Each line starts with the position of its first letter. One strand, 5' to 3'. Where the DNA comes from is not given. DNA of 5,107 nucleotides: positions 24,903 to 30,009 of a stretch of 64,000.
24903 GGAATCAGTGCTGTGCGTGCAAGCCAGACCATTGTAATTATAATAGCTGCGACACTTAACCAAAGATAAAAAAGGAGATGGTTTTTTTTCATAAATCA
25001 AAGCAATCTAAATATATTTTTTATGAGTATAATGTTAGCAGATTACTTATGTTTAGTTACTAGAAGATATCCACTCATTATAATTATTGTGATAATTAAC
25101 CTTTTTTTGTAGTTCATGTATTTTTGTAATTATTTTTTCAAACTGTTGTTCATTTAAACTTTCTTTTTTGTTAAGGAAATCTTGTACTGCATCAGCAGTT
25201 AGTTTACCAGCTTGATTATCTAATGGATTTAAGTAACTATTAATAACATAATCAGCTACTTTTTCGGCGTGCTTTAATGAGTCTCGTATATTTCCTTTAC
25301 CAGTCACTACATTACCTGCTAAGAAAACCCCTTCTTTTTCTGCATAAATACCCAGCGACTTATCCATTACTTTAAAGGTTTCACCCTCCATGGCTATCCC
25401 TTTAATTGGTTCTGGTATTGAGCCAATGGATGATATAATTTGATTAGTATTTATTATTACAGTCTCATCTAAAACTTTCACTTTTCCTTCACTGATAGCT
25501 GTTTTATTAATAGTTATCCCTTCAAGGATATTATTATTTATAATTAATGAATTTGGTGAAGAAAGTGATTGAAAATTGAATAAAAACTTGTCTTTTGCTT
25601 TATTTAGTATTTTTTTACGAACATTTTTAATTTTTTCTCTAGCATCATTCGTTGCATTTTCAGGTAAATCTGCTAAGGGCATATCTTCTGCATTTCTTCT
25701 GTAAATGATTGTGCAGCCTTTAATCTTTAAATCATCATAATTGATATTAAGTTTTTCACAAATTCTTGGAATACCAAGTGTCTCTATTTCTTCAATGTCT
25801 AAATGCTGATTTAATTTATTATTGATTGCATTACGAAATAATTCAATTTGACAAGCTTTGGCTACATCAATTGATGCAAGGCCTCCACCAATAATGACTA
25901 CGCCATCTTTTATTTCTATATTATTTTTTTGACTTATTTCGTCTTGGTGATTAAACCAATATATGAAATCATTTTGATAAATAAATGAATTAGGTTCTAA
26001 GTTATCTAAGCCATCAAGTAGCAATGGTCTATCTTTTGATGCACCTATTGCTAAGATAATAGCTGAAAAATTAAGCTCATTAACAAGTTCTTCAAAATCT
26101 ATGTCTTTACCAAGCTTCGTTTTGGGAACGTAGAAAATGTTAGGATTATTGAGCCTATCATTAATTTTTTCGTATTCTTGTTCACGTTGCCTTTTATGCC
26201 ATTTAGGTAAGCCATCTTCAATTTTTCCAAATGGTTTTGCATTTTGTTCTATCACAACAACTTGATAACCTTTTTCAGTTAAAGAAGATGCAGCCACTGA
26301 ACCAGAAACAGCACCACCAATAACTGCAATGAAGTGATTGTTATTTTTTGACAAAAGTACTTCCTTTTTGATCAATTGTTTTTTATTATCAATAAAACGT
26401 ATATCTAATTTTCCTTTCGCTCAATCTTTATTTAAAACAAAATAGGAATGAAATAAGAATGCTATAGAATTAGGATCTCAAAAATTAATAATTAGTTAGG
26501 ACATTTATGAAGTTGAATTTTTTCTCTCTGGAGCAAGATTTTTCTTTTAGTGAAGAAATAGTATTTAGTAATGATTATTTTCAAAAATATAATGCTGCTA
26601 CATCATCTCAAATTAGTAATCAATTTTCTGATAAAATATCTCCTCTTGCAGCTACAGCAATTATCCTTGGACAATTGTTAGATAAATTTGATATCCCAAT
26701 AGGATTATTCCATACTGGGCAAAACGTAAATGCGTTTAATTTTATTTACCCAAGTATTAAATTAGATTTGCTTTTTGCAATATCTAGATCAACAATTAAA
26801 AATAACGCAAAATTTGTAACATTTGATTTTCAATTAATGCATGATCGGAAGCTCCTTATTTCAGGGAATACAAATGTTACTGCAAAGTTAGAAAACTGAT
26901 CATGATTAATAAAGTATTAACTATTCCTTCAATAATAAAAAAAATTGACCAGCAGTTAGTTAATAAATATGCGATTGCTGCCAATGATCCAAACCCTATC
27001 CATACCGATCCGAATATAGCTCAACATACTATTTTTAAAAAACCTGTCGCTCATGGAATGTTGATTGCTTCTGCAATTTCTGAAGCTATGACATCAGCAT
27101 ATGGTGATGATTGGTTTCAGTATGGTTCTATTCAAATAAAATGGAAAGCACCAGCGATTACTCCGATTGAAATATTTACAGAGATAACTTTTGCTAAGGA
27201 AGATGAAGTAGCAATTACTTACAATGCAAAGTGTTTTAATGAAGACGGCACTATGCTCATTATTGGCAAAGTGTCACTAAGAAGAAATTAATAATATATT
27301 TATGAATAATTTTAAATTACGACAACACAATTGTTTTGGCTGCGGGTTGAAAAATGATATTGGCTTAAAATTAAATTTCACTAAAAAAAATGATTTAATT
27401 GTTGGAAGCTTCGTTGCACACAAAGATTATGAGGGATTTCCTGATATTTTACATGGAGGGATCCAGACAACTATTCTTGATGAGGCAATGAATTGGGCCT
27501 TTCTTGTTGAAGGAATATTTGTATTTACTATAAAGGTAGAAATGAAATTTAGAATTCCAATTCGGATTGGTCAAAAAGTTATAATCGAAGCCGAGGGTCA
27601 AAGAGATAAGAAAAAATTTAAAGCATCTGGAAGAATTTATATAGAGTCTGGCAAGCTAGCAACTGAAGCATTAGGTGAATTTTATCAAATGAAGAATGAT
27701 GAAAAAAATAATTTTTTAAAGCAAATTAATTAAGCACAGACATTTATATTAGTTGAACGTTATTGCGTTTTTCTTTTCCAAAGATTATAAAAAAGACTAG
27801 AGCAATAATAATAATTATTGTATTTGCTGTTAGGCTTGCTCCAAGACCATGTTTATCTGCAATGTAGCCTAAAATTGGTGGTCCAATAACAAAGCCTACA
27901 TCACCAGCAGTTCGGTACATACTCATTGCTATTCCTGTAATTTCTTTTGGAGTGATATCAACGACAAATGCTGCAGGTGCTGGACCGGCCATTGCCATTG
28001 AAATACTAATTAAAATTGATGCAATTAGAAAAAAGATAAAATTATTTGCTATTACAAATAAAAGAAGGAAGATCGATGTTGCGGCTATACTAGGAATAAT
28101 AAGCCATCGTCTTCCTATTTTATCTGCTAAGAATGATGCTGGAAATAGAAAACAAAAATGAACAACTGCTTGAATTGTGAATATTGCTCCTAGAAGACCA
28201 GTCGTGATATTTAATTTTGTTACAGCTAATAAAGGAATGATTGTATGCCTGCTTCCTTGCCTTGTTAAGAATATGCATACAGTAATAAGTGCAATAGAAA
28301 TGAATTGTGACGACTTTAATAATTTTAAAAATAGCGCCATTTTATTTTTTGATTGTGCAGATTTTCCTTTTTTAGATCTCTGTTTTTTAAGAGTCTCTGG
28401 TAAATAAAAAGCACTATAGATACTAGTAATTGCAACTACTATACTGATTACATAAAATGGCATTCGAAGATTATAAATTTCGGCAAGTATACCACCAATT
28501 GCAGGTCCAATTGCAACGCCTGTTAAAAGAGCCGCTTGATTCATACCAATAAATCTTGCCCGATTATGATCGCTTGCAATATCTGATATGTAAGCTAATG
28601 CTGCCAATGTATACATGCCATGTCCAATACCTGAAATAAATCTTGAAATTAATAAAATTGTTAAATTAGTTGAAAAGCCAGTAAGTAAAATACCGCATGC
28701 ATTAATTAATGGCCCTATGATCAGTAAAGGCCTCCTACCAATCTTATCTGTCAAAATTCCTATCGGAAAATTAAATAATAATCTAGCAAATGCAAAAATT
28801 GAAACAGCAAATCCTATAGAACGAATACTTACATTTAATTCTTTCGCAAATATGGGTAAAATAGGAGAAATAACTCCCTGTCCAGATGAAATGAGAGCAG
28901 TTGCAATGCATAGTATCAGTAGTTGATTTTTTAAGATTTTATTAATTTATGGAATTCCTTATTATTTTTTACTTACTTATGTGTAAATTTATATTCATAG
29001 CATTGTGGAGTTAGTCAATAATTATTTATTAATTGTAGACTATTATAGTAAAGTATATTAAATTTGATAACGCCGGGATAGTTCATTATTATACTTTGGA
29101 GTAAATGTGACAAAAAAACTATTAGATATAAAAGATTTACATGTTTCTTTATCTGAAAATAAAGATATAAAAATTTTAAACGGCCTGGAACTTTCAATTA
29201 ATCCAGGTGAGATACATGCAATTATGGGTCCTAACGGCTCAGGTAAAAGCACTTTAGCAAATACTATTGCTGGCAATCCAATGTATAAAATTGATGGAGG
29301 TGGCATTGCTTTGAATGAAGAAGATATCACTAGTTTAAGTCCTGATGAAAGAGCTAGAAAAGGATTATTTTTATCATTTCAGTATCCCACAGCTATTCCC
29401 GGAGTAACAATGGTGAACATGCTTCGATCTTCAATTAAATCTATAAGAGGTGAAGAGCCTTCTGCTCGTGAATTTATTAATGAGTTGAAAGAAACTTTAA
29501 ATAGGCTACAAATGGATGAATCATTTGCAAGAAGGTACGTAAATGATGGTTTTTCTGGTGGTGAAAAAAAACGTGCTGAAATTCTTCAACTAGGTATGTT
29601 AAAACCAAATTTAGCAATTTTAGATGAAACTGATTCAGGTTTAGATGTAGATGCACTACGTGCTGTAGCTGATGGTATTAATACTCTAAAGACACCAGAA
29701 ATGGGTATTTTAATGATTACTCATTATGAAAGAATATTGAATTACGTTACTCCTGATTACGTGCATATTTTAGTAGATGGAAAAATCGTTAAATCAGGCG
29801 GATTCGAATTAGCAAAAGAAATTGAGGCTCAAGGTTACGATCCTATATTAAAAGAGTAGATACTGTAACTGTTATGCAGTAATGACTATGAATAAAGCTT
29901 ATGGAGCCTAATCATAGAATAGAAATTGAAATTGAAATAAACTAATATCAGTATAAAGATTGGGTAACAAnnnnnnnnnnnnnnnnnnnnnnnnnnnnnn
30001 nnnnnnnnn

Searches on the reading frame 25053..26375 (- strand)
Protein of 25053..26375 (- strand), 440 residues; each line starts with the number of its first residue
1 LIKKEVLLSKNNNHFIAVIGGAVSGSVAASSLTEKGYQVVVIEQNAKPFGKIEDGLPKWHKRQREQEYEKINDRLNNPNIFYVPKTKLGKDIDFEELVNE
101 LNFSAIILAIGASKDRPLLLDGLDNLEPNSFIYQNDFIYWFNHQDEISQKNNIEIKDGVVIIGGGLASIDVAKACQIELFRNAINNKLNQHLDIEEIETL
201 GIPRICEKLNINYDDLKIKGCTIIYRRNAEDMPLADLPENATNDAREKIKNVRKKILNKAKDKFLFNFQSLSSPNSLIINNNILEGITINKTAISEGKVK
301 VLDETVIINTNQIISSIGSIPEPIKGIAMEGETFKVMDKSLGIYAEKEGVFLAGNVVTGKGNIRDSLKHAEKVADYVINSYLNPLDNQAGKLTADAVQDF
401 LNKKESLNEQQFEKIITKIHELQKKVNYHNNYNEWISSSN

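Call 41: search_protein_families(library=pfam, proteins=[window:25053-26375:-], max_evalue=0.0001)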
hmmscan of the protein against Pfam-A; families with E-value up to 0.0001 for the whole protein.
window:25053-26375:- (440 aa): 2 families
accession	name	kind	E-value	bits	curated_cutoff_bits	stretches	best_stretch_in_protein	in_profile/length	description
PF07992.20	Pyr_redox_2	-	9.5e-11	42.1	26.1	1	16-174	3-160/291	Pyridine nucleotide-disulphide oxidoreductase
PF13450.12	NAD_binding_8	-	2.4e-06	28.2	21.9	1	18-53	1-36/68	NAD(P)-binding Rossmann-like domain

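Call 91: search_protein_families(library=ncbifam, proteins=[window:25053-26375:-], max_evalue=1e-8)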
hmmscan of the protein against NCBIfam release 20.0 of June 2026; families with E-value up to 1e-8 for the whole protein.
window:25053-26375:- (440 aa): 9 families
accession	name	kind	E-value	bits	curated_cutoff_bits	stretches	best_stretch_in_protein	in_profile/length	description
NF009410.0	PRK12771.1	subfamily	2.1e-22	79.4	516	1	13-414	138-479/566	NAD(P)-binding protein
NF009454.0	PRK12814.1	equivalog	8.7e-19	67.3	916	1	13-175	193-342/657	putative NADPH-dependent glutamate synthase small subunit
NF009409.0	PRK12770.1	subfamily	7.4e-18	64.7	343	1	11-178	16-195/360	putative glutamate synthase subunit beta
TIGR01317.1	GOGAT_sm_gam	subfamily_domain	8.2e-16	57.9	447.7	1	12-214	142-341/485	glutamate synthase small subunit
TIGR01316.1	gltA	equivalog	7.2e-15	54.7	471.75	1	12-174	132-290/449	NADPH-dependent glutamate synthase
TIGR03315.1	Se_ygfK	equivalog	1.4e-13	49.3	835.3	1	10-175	534-685/1012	putative selenate reductase subunit YgfK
NF010590.0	PRK13984.1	equivalog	1.9e-12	46.1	946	1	11-175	286-442/611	putative oxidoreductase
NF009414.0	PRK12778.1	equivalog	3.3e-12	45.5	1103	1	9-174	427-588/752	bifunctional dihydroorotate dehydrogenase B NAD binding subunit/NADPH-dependent glutamate synthase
NF045599.1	bili_reduct_long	exception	3.6e-09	35.4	750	0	9-172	377-520/641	bilirubin reductase, long form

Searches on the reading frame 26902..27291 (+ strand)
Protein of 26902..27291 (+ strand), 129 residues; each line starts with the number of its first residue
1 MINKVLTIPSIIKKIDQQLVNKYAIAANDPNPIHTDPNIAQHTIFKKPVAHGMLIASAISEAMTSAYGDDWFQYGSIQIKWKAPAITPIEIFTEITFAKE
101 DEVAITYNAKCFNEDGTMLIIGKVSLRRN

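Call 90: search_protein_families(library=pfam, proteins=[window:26902-27291:+], max_evalue=0.00001)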
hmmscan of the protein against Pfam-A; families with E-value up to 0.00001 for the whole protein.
window:26902-27291:+ (129 aa): 1 family
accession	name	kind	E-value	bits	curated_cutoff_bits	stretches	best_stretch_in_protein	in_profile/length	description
PF01575.25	MaoC_dehydratas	-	2.5e-16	59.8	27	1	14-98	17-102/123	MaoC like domain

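Call 91: search_protein_families(library=ncbifam, proteins=[window:26902-27291:+], max_evalue=1e-8)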
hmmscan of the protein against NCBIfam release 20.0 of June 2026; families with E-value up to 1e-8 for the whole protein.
window:26902-27291:+ (129 aa): 1 family
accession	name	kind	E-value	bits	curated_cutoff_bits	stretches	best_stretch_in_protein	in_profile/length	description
NF006045.0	PRK08190.1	subfamily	7.4e-10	38.2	282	1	10-125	21-138/467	bifunctional enoyl-CoA hydratase/phosphate acetyltransferase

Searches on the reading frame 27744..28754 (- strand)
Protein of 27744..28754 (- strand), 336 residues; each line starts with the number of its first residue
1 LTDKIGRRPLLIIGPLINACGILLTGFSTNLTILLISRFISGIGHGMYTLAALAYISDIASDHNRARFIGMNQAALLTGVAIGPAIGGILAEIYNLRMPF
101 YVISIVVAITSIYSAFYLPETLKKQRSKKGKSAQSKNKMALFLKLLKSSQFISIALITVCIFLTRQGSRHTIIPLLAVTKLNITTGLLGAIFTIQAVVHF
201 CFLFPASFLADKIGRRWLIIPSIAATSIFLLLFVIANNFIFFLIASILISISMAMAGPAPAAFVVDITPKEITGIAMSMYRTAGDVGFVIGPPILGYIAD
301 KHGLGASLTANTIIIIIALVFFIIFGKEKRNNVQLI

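Call 41: search_protein_families(library=pfam, proteins=[window:27744-28754:-], max_evalue=0.0001)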
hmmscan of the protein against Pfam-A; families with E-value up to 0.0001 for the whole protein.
window:27744-28754:- (336 aa): 7 families
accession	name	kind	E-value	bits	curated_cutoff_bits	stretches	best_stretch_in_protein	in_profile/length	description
PF07690.21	MFS_1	-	1.5e-56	192.3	33.4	2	1-161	55-218/347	Major Facilitator Superfamily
PF00083.30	Sugar_tr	-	2.6e-23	83.1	22.3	1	2-132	70-209/452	Sugar (and other) transporter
PF12832.13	MFS_1_like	-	2e-18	67.1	25.2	2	100-282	161-344/373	MFS_1 like family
PF05977.19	MFS_3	-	1.1e-08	34.5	27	1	2-325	69-393/524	Transmembrane secretion effector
PF03209.21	PUCC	-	7.4e-07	29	21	1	39-299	96-360/401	PUCC protein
PF03137.26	OATP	-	1.4e-06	27.4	25.8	1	31-94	133-196/545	Organic Anion Transporter Polypeptide (OATP) family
PF06609.19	TRI12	-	4.5e-06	25.8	23.2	1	1-141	101-241/599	Fungal trichothecene efflux pump (TRI12)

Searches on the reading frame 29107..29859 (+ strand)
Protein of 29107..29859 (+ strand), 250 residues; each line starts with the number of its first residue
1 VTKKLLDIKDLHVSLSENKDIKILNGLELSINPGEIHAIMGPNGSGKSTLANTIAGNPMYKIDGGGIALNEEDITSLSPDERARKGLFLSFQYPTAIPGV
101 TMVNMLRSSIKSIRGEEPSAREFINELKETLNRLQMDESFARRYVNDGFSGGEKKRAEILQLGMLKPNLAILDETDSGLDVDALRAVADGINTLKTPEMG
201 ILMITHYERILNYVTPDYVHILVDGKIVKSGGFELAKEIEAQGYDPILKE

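Call 41: search_protein_families(library=pfam, proteins=[window:29107-29859:+], max_evalue=0.0001)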
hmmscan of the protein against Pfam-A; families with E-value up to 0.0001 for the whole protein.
window:29107-29859:+ (250 aa): 2 families
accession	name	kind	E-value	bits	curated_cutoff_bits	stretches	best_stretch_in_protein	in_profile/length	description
PF00005.33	ABC_tran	-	1.3e-24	87.8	25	1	24-175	1-135/137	ABC transporter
PF02463.25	SMC_N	-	1.2e-07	31.9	40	0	35-54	25-44/220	RecF/RecN/SMC N terminal domain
